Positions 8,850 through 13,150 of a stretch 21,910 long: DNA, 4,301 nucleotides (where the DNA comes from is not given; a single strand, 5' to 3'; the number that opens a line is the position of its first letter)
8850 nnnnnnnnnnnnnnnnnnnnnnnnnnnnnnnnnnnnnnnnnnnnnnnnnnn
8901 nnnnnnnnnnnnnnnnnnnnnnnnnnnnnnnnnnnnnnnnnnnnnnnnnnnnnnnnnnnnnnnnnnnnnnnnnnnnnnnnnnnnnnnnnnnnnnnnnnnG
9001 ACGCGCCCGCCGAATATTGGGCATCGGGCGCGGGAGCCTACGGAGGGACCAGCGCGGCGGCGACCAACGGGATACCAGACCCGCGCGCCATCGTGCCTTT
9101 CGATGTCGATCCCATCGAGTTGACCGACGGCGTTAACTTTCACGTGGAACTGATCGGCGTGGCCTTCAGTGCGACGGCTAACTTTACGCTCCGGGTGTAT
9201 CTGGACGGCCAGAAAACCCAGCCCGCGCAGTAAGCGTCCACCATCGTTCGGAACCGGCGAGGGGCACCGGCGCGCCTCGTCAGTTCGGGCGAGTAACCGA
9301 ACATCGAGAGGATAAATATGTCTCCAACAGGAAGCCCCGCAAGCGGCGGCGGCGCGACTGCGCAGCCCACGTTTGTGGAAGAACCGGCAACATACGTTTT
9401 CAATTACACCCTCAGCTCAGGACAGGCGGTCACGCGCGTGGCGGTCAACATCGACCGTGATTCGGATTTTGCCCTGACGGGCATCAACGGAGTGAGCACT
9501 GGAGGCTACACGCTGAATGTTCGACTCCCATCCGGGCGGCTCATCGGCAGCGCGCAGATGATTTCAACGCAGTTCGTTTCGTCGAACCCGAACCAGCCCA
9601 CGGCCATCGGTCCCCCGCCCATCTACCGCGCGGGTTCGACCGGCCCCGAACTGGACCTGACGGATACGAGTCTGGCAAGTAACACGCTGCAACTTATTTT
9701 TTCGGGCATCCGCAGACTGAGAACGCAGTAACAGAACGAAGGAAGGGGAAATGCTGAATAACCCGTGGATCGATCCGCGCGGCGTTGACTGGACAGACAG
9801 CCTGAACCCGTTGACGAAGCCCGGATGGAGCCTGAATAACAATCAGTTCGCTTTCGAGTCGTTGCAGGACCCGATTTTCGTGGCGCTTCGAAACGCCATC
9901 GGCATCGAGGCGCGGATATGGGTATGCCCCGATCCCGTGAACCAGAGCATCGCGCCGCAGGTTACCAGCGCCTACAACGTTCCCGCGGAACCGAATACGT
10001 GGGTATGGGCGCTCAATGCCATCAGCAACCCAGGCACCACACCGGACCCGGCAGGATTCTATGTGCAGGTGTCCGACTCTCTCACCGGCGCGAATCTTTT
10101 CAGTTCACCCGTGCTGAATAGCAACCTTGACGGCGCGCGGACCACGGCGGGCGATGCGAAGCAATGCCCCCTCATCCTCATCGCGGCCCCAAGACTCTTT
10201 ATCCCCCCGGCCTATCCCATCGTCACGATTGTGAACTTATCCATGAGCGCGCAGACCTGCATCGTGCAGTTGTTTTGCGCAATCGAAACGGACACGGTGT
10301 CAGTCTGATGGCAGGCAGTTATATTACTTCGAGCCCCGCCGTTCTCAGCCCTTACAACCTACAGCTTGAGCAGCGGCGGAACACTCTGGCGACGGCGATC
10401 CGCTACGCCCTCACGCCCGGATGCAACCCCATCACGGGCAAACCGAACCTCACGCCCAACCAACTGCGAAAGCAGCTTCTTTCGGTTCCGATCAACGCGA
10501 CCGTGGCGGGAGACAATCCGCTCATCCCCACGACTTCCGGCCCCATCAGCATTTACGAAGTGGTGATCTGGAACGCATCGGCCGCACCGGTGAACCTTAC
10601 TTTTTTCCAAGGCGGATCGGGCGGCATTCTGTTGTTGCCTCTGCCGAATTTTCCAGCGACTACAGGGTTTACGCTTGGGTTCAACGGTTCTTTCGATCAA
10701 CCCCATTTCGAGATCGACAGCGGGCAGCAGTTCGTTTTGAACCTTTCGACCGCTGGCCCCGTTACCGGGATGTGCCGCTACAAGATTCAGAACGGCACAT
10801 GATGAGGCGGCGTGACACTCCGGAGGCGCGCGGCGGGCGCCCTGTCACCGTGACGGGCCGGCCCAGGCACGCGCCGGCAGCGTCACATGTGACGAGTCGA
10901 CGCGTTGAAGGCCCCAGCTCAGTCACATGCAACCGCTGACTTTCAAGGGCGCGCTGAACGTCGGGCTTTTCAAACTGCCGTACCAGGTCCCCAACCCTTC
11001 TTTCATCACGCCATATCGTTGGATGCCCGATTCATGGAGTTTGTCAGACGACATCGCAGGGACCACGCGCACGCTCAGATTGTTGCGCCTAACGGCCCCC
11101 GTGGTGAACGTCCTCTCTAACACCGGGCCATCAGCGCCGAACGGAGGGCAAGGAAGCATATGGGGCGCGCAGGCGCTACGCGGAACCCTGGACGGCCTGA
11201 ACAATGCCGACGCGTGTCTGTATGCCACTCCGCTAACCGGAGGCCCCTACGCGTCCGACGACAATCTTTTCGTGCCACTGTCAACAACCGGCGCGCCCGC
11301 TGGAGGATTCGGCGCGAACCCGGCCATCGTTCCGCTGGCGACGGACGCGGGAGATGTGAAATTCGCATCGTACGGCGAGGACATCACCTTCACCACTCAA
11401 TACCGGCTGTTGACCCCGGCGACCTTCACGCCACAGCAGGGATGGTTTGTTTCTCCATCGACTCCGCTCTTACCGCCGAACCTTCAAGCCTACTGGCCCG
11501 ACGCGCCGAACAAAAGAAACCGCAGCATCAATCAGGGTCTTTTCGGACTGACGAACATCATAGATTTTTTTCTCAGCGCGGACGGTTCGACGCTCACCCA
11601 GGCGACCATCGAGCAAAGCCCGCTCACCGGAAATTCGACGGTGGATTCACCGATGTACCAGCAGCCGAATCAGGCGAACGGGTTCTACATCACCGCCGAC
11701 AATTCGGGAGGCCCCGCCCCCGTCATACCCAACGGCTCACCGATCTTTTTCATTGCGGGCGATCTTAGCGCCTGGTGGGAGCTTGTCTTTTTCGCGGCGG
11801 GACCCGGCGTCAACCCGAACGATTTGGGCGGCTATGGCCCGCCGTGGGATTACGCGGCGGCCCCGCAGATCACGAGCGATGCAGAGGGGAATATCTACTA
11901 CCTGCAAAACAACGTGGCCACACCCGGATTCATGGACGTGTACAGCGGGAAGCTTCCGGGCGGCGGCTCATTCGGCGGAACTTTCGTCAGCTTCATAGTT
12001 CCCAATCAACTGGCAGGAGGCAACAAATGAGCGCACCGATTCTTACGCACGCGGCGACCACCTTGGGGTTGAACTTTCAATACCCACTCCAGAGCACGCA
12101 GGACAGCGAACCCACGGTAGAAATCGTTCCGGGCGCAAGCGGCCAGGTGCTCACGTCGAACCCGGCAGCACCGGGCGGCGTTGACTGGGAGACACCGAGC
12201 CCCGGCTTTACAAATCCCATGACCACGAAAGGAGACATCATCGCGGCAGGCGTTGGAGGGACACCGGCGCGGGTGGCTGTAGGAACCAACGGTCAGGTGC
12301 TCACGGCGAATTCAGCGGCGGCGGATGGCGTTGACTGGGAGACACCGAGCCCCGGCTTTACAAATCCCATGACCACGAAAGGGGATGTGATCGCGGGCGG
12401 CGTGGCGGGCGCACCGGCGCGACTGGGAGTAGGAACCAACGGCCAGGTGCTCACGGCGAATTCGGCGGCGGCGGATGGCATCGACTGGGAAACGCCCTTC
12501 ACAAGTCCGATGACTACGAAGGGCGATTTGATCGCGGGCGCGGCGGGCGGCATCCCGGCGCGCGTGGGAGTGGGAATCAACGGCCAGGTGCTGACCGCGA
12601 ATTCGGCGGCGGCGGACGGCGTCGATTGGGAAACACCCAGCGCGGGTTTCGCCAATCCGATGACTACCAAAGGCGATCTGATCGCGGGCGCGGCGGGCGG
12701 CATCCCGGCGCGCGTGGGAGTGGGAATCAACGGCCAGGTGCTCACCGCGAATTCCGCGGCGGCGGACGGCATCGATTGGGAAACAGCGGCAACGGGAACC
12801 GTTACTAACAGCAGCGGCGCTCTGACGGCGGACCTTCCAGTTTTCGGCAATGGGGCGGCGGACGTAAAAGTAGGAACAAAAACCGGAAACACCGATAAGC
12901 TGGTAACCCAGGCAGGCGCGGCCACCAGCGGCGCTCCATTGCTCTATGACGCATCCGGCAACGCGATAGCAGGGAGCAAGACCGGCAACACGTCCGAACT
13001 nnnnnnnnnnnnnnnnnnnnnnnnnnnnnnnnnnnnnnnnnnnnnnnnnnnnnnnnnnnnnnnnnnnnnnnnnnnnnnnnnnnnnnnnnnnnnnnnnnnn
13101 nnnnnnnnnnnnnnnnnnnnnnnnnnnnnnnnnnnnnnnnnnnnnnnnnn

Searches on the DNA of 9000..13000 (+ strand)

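Call 13: search_dna_similar(query=window:9000-13000:+, collection=phages, mode=distant)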
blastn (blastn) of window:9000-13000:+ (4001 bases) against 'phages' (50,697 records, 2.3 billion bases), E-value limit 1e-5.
No match.

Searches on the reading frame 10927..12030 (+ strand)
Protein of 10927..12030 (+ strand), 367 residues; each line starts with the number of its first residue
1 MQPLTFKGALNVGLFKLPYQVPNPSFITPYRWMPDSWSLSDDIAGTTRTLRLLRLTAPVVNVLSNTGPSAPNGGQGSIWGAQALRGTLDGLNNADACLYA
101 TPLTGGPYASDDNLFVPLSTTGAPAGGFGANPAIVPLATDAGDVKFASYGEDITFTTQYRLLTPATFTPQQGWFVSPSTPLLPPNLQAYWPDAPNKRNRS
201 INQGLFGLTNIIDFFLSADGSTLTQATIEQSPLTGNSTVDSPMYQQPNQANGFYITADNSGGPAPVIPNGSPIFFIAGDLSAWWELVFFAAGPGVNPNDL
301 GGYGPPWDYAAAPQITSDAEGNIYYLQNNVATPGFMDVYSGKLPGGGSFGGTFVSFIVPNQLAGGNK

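Call 15: search_protein_families(library=phrogs, proteins=[window:10927-12030:+], max_evalue=0.01)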
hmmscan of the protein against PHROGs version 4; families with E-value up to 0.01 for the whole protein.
window:10927-12030:+ (367 aa): 0 families

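Call 17: search_protein_families(library=pfam, proteins=[window:10927-12030:+], max_evalue=0.1)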
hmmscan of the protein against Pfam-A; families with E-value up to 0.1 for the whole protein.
window:10927-12030:+ (367 aa): 0 families

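Call 20: find_homologous_proteins(query=window:10927-12030:+)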
Query window:10927-12030:+ (367 aa): 3 proteins with E <= 0.001 among 6890 candidates.
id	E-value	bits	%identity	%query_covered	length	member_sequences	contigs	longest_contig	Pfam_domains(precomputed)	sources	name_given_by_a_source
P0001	1.1e-197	675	81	100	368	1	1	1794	-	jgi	jgi:hypothetical protein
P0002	5.5e-192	656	81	93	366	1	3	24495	-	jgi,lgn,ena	-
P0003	2.2e-84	302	47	100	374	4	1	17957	-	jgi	jgi:hypothetical protein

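Call 21: find_encoding_contigs(protein=P0002, flank=10000, max_places=5)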
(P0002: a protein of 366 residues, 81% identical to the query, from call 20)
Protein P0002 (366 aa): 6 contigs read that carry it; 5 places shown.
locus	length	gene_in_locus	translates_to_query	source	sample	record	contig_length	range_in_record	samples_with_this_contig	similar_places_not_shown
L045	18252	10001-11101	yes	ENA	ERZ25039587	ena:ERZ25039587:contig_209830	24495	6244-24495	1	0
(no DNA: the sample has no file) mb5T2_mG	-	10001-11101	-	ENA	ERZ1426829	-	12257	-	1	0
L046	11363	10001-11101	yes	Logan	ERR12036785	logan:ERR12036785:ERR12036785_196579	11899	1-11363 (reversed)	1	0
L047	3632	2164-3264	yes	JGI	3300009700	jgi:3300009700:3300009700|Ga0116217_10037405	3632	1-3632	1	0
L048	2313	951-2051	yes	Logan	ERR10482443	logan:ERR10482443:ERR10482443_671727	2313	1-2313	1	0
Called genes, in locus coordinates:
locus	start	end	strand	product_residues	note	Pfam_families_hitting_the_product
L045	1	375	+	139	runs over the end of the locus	-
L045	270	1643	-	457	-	-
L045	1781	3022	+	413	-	PF01841:Transglut_core (faint)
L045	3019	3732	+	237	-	-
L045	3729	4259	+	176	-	-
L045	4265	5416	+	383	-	-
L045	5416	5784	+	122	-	-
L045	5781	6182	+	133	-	-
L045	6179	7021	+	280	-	-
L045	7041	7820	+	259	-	-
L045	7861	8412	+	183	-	-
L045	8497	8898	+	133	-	-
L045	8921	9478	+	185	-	-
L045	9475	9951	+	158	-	-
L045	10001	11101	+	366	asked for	-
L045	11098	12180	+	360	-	-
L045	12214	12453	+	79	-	-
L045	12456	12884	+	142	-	-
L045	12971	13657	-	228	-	-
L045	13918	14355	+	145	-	-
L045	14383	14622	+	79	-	-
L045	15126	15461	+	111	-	-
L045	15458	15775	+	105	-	-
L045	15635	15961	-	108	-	-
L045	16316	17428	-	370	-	-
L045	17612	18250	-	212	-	?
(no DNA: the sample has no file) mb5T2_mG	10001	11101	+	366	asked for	-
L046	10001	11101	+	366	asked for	-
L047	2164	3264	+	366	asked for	-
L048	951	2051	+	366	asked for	-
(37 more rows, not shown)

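Call 22: find_encoding_contigs(protein=P0003, flank=10000, max_places=5)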
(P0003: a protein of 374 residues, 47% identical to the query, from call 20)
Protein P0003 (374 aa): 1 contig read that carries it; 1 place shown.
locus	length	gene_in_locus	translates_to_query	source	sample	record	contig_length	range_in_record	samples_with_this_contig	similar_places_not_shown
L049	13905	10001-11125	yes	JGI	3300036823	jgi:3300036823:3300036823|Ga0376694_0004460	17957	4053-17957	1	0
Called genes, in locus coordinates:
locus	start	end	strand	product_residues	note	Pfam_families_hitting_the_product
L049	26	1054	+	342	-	PF01841:Transglut_core (weak)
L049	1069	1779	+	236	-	-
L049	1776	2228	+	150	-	-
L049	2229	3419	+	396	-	-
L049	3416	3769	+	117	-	-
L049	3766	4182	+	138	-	-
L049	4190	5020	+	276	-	-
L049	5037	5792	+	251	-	-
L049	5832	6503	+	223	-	-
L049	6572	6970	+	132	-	-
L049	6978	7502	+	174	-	-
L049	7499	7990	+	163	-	-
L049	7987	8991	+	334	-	PF24146:K1-lyase_C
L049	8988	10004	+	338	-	-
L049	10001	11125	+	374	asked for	-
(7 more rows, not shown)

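Call 23: find_encoding_contigs(protein=P0001, flank=10000, max_places=3)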
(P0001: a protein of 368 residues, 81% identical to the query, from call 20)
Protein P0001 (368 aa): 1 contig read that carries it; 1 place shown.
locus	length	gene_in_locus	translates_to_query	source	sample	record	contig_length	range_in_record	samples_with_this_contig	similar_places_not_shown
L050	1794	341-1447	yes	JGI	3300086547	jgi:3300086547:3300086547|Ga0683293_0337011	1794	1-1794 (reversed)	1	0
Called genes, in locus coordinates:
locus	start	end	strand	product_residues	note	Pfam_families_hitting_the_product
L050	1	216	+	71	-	?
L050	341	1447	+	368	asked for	-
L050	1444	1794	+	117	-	?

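Call 68: search_protein_families(library=ncbifam, proteins=[window:10927-12030:+], max_evalue=0.01)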
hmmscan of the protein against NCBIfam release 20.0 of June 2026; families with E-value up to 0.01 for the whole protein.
window:10927-12030:+ (367 aa): 0 families

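Call 92: predict_structure(alignment_id=A5)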
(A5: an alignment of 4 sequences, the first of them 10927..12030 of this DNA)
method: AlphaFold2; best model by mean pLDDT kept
length: 367 residues; sequences in the alignment: 4
mean_pLDDT: 28.2   pTM: 0.18
mean pLDDT of the five models: 28.2, 25.7, 25.1, 25.0, 23.6
residues with pLDDT >= 90: 0; 70-90: 0; 50-70: 0; < 50: 367
segments of 3 or more residues with pLDDT < 50: 1-367
pLDDT, mean of each block of 10 residues (from residue 1): 21 25 25 29 28 30 29 29 31 25 23 23 25 25 28 29 30 27 25 24 27 28 28 24 24 24 26 22 27 34 34 42 43 37 34 30 28
secondary structure, 60 per line:
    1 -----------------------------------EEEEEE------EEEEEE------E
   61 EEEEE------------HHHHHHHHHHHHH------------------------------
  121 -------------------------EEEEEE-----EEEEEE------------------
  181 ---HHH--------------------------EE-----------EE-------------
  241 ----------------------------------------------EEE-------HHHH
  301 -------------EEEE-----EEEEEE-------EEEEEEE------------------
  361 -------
elements in order: E36-41 E48-53 E60-65 H78-90 E146-151 E157-162 E287-289 H297-300 E314-317 E323-328 E336-342

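Call 95: search_solved_structures(query=A5, max_evalue=1)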
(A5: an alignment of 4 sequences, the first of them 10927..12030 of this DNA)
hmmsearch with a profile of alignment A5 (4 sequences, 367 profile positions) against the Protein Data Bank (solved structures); distinct sequences matched with E-value up to 1: 0.
